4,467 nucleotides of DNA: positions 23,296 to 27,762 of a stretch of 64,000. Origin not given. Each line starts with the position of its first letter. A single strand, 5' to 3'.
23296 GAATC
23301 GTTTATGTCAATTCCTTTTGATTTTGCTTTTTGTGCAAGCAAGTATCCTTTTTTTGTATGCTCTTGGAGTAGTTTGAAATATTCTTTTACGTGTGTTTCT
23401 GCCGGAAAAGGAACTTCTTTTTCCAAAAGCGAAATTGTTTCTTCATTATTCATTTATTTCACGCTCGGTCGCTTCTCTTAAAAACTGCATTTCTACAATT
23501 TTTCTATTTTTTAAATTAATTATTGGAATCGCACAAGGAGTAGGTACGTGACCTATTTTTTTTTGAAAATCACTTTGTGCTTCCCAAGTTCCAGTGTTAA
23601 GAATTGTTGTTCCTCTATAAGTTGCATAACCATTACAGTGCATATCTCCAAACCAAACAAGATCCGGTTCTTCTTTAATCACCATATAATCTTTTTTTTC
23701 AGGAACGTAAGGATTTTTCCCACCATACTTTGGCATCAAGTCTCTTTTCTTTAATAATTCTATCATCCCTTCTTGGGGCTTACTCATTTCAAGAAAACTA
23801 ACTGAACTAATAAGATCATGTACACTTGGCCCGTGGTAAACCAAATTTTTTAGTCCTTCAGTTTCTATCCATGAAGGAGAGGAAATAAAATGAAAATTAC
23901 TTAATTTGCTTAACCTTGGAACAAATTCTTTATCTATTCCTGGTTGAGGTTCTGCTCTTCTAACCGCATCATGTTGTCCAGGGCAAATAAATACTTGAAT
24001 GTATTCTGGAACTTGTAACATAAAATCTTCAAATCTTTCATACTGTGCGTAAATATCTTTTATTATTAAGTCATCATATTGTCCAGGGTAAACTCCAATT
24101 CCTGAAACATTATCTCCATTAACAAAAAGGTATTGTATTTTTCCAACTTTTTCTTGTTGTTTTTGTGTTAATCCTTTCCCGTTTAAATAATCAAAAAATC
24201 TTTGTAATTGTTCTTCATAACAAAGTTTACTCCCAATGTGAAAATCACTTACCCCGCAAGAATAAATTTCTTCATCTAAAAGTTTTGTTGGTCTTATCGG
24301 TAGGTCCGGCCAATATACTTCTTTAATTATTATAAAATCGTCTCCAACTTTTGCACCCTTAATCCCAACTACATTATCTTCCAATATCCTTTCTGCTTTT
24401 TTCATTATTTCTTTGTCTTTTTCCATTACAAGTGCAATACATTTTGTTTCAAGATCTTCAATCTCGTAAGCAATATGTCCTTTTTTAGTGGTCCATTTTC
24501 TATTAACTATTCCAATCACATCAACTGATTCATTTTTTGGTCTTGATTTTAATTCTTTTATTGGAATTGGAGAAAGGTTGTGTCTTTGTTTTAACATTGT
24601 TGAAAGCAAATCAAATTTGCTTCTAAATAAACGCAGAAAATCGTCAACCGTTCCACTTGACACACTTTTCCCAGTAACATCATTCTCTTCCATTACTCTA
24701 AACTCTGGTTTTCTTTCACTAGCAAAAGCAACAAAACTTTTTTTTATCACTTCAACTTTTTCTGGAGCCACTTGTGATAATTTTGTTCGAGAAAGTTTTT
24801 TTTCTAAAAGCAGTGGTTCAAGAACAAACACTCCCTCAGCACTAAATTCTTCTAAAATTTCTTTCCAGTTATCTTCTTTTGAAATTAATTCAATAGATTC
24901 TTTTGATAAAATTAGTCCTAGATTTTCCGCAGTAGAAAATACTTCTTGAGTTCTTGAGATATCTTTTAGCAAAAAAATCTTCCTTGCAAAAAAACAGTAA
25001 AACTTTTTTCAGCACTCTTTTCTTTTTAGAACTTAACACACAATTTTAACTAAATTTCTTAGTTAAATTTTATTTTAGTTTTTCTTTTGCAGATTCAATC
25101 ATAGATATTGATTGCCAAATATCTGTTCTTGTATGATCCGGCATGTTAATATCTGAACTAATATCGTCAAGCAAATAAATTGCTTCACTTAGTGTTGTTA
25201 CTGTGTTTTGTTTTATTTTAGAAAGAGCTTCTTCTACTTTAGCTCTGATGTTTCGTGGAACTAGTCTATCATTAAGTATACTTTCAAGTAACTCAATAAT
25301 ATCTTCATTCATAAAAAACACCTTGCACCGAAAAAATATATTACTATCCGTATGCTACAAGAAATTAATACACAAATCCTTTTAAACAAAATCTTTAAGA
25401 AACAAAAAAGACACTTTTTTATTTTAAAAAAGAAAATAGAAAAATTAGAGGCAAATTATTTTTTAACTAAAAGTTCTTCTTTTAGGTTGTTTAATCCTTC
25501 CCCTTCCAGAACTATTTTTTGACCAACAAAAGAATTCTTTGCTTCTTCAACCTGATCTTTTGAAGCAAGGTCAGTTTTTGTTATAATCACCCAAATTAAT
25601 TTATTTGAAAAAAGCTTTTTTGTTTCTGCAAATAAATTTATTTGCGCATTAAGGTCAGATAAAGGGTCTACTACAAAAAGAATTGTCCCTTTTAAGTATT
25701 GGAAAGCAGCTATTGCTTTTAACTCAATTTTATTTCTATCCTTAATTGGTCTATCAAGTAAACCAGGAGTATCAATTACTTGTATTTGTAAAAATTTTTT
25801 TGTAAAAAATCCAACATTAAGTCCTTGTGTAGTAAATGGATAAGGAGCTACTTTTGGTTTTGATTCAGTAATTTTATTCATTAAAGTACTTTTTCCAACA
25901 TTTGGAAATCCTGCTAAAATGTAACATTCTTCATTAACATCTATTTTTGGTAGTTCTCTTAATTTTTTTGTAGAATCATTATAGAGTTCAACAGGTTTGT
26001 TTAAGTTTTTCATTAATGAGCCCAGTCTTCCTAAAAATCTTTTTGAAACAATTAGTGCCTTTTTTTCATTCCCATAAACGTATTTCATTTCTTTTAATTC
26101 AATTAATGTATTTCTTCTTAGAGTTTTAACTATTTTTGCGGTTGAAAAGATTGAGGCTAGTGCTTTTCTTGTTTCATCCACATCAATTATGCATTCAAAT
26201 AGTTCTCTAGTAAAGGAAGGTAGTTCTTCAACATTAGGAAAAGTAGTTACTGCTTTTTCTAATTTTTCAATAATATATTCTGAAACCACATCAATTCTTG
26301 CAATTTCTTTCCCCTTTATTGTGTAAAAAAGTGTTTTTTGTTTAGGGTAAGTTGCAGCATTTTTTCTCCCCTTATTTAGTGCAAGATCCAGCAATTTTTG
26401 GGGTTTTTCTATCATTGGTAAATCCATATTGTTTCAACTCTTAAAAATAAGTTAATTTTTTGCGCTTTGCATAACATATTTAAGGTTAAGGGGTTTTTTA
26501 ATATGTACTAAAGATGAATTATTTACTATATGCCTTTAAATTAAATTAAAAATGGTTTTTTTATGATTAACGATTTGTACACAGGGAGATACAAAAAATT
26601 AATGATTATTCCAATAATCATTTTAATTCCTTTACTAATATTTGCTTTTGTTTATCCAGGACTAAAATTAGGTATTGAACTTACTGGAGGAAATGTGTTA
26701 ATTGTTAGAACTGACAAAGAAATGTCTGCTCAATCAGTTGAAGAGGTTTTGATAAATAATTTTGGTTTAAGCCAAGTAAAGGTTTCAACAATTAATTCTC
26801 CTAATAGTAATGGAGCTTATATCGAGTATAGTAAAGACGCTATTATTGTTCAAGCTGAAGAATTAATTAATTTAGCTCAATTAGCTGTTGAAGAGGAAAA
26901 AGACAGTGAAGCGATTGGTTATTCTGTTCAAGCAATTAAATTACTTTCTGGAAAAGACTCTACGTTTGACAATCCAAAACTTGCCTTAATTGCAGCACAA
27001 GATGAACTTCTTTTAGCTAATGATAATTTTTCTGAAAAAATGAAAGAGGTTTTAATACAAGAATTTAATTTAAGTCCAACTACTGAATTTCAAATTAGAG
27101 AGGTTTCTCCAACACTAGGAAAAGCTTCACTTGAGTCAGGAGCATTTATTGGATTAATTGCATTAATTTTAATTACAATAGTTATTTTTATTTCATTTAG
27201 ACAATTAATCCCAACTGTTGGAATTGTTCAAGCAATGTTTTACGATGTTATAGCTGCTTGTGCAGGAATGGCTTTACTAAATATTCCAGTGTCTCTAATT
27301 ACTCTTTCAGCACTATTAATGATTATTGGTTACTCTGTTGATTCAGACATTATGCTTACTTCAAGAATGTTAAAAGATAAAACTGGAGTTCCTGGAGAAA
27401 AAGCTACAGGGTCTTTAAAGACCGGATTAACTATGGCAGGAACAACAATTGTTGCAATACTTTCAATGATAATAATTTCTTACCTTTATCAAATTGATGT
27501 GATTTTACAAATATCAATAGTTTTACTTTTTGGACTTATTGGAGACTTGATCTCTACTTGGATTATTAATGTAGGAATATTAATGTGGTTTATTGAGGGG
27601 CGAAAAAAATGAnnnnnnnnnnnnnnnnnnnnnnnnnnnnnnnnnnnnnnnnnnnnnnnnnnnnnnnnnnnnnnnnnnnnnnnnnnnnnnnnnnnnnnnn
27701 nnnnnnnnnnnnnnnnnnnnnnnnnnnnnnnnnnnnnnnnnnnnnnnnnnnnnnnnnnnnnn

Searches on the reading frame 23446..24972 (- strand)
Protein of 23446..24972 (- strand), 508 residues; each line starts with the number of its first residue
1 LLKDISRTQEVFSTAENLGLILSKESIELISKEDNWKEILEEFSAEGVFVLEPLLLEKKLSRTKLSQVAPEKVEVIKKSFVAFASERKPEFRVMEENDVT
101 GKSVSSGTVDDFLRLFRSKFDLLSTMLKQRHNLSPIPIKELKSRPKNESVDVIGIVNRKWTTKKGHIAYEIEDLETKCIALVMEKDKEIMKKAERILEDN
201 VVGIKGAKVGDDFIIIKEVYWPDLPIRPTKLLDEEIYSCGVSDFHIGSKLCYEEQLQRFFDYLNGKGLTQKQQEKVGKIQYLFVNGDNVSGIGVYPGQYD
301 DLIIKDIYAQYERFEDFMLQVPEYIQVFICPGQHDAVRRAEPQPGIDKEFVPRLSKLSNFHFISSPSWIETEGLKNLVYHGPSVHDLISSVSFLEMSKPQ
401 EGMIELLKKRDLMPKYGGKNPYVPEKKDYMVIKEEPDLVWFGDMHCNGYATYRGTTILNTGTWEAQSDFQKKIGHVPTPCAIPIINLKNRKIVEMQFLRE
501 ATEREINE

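Call 61: search_protein_families(library=pfam, proteins=[window:23446-24972:-], max_evalue=0.00001)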
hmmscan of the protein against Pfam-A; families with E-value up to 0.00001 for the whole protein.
window:23446-24972:- (508 aa): 2 families
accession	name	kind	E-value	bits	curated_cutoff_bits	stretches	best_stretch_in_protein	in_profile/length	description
PF04042.21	DNA_pol_E_B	-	4.9e-12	46.1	29.1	1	313-446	68-205/210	DNA polymerase alpha/epsilon subunit B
PF00149.33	Metallophos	-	2.3e-06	28.6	21.5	1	241-446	6-190/191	Calcineurin-like phosphoesterase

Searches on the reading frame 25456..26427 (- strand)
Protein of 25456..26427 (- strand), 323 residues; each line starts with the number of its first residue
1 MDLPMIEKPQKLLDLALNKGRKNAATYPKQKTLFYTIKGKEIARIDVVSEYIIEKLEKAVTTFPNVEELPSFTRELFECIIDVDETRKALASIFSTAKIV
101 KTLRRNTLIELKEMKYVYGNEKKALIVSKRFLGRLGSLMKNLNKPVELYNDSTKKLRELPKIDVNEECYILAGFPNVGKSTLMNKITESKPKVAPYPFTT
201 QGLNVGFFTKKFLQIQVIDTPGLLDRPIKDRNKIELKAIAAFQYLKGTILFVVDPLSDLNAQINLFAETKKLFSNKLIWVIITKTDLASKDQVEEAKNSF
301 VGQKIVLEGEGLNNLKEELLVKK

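Call 61: search_protein_families(library=pfam, proteins=[window:25456-26427:-], max_evalue=0.00001)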
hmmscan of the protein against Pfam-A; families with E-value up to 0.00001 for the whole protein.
window:25456-26427:- (323 aa): 4 families
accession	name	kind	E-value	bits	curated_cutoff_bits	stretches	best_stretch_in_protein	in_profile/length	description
PF17835.6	NOG1_N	-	6.1e-21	75.6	22.9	1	3-163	4-160/160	NOG1 N-terminal helical domain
PF01926.29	MMR_HSR1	-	2.1e-20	73.4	21.9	1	170-284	3-113/113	50S ribosome-binding GTPase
PF06858.20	NOG1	-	1.5e-12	47.5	27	1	233-286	1-58/58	Nucleolar GTP-binding protein 1 (NOG1)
PF02421.24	FeoB_N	-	1.3e-11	44.7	27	1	170-293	4-123/156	Ferrous iron transport protein B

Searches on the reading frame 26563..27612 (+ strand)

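Call 61: search_protein_families(library=pfam, proteins=[window:26563-27612:+], max_evalue=0.00001)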
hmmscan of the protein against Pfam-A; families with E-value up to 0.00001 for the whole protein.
window:26563-27612:+ (349 aa): 1 family
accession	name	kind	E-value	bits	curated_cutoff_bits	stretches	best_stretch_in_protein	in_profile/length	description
PF02355.23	SecD_SecF_C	-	7.5e-29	100.9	20.5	1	174-344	14-187/189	Protein export membrane protein SecD/SecF, C-terminal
